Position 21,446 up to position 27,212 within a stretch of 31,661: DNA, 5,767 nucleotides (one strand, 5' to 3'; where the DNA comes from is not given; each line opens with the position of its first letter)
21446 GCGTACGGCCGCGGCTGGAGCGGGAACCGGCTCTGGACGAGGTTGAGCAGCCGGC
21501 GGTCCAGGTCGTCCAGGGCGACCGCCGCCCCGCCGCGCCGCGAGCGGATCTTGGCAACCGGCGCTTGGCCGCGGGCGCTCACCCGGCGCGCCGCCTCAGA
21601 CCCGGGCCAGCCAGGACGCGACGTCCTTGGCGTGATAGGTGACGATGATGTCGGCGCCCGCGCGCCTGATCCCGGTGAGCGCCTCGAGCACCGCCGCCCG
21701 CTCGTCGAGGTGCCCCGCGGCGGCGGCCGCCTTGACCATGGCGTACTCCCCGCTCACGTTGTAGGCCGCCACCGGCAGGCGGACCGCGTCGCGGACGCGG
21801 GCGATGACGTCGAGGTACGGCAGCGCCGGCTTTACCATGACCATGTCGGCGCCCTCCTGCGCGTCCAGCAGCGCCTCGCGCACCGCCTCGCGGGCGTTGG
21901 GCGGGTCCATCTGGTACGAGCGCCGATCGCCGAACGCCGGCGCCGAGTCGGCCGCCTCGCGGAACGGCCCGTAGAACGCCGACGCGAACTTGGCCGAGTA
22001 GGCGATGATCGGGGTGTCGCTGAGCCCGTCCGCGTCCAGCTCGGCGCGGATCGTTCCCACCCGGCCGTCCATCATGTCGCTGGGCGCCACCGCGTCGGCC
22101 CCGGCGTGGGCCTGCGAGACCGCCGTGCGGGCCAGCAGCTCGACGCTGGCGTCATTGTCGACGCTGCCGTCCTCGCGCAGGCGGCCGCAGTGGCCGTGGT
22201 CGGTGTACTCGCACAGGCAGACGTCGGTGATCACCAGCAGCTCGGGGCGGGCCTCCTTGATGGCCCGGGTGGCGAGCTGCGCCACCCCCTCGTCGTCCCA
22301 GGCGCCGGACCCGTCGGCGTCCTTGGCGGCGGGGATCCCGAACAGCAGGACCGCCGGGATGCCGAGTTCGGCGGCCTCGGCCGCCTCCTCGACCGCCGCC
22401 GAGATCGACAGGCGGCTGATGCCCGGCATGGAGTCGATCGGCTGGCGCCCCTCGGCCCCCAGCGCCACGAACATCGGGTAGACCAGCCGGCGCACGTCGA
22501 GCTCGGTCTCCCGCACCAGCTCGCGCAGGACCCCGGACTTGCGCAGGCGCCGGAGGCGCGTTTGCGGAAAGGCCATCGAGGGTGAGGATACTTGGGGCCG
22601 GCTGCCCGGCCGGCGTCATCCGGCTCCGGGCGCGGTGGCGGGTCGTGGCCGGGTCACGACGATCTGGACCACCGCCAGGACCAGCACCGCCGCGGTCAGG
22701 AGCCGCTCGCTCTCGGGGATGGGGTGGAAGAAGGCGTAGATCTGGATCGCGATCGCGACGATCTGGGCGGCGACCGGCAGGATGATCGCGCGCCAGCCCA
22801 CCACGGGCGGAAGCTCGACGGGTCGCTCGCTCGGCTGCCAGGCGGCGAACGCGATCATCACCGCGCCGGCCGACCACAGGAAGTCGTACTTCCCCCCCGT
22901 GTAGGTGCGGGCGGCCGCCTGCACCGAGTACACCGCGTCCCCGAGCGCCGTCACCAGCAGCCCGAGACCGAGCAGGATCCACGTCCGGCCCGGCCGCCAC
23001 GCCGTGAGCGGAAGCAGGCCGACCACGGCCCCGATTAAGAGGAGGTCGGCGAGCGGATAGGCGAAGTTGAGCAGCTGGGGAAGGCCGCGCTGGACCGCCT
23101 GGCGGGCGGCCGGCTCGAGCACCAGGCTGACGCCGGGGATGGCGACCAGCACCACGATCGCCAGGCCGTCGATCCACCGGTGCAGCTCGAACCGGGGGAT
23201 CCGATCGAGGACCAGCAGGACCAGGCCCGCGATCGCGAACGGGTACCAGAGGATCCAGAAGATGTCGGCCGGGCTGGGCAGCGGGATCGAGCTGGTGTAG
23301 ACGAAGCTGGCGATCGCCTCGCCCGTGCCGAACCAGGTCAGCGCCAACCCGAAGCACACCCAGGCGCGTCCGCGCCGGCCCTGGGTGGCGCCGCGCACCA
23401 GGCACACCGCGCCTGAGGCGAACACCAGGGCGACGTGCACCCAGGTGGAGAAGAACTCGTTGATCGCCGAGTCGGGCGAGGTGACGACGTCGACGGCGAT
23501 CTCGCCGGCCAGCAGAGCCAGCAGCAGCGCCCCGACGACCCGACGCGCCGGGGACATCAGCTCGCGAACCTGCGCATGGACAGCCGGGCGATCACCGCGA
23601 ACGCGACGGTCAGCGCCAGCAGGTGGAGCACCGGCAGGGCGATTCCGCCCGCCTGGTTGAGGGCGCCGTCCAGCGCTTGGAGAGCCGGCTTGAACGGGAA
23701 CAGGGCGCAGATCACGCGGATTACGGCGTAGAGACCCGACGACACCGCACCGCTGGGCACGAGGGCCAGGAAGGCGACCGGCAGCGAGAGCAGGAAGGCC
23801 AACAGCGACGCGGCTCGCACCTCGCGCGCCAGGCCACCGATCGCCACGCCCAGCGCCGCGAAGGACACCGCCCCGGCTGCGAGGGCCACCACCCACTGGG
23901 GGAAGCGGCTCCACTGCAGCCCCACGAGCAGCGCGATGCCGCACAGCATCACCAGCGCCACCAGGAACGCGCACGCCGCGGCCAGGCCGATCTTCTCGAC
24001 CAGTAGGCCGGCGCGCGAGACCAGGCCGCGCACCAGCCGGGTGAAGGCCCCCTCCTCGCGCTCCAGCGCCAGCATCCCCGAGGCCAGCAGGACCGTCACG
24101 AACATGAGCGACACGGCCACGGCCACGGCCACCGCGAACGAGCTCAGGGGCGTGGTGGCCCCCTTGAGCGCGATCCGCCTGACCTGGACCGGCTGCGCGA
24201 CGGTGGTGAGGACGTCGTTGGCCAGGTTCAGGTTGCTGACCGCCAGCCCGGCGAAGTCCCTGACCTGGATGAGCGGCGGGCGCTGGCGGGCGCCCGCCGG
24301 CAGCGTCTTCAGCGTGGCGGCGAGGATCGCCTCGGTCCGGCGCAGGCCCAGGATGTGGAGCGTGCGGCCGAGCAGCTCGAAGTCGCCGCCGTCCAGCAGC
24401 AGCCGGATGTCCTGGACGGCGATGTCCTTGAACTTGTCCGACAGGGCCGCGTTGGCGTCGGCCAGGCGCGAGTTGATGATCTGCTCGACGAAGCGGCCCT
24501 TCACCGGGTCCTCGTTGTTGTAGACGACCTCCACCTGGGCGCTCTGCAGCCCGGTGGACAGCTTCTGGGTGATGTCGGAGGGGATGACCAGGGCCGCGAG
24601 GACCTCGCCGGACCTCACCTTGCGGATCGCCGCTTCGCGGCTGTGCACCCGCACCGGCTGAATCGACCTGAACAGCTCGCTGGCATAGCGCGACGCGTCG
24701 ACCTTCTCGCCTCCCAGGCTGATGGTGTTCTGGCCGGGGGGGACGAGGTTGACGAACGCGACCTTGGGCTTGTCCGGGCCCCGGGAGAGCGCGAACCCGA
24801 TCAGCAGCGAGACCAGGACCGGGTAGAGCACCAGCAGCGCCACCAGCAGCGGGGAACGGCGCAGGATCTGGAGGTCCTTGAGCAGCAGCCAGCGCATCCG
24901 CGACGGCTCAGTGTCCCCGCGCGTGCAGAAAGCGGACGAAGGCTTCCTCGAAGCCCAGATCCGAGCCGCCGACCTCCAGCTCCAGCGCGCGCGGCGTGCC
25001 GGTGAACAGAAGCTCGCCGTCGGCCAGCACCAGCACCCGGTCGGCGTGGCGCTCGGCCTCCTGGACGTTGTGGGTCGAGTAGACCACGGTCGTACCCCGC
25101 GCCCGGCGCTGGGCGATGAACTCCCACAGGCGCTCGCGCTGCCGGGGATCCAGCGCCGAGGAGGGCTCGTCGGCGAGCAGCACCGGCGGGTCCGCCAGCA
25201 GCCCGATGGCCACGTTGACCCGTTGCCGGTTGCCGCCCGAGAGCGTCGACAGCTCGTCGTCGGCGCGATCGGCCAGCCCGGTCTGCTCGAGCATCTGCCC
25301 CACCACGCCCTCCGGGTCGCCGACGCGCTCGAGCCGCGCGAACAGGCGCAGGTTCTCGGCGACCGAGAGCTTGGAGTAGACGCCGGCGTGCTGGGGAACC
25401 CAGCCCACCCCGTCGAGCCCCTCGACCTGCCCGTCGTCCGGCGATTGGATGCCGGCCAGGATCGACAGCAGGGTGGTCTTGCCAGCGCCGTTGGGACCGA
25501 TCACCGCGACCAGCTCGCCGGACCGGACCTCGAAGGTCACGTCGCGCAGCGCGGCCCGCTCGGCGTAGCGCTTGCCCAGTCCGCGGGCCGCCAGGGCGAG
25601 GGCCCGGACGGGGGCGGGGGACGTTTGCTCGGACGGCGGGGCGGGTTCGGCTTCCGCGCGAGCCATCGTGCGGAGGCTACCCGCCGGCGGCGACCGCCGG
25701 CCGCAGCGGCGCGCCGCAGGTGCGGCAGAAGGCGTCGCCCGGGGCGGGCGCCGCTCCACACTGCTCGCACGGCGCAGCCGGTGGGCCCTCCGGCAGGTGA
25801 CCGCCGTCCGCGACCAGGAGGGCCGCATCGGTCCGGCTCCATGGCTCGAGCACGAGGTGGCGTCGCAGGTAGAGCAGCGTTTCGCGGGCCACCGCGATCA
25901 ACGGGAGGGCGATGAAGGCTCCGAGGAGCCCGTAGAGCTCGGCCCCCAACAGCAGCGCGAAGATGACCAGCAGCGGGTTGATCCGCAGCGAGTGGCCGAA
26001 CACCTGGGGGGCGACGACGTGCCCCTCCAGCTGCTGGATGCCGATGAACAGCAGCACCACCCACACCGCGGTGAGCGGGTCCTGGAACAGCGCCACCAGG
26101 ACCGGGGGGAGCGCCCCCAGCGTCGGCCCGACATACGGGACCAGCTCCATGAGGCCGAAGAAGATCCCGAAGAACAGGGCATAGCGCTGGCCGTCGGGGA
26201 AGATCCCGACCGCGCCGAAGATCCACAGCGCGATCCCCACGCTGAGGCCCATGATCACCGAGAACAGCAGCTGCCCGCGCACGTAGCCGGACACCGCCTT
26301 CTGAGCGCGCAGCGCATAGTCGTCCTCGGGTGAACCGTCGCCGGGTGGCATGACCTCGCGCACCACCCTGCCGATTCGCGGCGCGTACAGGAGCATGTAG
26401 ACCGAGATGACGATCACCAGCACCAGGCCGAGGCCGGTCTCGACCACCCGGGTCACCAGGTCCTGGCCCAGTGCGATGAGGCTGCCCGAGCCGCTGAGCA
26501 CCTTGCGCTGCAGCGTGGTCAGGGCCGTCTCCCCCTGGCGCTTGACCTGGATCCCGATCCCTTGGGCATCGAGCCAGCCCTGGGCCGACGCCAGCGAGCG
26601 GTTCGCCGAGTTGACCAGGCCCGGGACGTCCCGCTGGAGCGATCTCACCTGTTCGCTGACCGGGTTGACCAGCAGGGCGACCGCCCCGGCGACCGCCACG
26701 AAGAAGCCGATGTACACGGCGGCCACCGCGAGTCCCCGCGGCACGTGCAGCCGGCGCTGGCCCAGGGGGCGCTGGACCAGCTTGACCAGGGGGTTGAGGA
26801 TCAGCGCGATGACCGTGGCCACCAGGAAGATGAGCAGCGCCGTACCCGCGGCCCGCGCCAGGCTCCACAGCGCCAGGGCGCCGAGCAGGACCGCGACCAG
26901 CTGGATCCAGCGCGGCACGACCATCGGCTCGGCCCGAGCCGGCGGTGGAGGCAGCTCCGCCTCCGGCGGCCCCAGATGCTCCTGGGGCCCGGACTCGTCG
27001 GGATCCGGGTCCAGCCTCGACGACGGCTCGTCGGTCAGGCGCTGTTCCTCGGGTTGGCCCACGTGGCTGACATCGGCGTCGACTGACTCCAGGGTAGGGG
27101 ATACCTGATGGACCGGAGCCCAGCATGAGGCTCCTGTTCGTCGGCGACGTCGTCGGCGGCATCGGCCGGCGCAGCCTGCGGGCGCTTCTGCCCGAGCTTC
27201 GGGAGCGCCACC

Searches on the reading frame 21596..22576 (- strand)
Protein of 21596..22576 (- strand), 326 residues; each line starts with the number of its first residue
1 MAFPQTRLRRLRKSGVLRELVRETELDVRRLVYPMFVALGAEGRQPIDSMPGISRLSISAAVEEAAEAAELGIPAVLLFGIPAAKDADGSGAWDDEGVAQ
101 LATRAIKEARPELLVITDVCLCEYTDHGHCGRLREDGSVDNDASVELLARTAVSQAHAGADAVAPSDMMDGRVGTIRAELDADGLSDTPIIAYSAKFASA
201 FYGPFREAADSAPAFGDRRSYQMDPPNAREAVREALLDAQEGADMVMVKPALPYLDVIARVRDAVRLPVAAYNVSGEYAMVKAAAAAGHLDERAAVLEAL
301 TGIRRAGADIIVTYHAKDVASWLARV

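Call 63: search_protein_families(library=pfam, proteins=[window:21596-22576:-], max_evalue=0.0001)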
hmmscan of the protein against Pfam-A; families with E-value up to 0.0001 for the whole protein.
window:21596-22576:- (326 aa): 1 family
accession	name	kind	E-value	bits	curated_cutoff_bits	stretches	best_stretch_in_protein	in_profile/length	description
PF00490.27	ALAD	-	1.5e-146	488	24.6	1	6-322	2-317/317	Delta-aminolevulinic acid dehydratase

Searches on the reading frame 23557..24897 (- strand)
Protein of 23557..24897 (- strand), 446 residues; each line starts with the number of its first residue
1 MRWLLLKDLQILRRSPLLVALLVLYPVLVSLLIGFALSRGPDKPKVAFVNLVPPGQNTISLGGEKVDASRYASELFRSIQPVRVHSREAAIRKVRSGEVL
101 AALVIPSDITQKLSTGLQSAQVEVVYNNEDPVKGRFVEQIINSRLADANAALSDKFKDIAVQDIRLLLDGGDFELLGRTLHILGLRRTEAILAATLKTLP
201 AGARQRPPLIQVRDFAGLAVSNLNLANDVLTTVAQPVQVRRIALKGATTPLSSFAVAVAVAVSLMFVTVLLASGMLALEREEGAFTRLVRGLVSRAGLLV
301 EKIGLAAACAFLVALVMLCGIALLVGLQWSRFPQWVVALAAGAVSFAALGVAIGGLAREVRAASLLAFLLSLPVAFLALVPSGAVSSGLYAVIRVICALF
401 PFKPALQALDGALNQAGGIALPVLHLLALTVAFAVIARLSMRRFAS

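Call 63: search_protein_families(library=pfam, proteins=[window:23557-24897:-], max_evalue=0.0001)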
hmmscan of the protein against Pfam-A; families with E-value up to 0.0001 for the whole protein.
window:23557-24897:- (446 aa): 2 families
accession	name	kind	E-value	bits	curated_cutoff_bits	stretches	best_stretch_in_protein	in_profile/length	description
PF12698.13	ABC2_membrane_3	-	4.2e-25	89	31.6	1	21-437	6-345/347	ABC-2 family transporter protein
PF01061.29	ABC2_membrane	-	3.7e-09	36.9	26.9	1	251-378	46-177/211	ABC-2 type transporter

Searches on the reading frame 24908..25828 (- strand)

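Call 63: search_protein_families(library=pfam, proteins=[window:24908-25828:-], max_evalue=0.0001)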
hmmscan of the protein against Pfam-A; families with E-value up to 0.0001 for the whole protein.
window:24908-25828:- (306 aa): 4 families
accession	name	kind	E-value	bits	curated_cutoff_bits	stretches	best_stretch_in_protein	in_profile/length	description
PF00005.33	ABC_tran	-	3.4e-27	96.2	25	1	94-223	1-136/137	ABC transporter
PF13304.12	AAA_21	-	1.5e-13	51.9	27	2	193-255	235-300/304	AAA domain, putative AbiEii toxin, Type IV TA system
PF02463.25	SMC_N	-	1.7e-05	24.8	40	0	195-254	136-199/220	RecF/RecN/SMC N terminal domain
PF13191.12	AAA_16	-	3.1e-05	25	32.6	1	87-242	5-124/167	AAA ATPase domain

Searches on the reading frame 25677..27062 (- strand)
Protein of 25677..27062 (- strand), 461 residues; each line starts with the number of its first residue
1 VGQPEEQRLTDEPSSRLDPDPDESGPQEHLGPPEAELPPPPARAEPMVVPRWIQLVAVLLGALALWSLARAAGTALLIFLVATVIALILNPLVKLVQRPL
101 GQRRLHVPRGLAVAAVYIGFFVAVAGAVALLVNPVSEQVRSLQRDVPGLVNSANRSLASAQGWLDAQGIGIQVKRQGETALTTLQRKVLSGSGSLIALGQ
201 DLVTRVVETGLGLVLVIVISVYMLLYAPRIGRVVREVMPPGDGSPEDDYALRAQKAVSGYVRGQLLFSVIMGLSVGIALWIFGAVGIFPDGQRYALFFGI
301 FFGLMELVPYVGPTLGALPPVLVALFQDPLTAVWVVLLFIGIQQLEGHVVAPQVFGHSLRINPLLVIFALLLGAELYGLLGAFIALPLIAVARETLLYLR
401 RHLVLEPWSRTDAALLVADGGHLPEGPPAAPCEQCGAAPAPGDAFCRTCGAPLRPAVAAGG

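Call 63: search_protein_families(library=pfam, proteins=[window:25677-27062:-], max_evalue=0.0001)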
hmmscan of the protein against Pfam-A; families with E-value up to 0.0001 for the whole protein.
window:25677-27062:- (461 aa): 1 family
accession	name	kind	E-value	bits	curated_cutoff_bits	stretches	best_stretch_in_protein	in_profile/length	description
PF01594.21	AI-2E_transport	-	5.9e-56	190.5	34.3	1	52-397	2-324/327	AI-2E family transporter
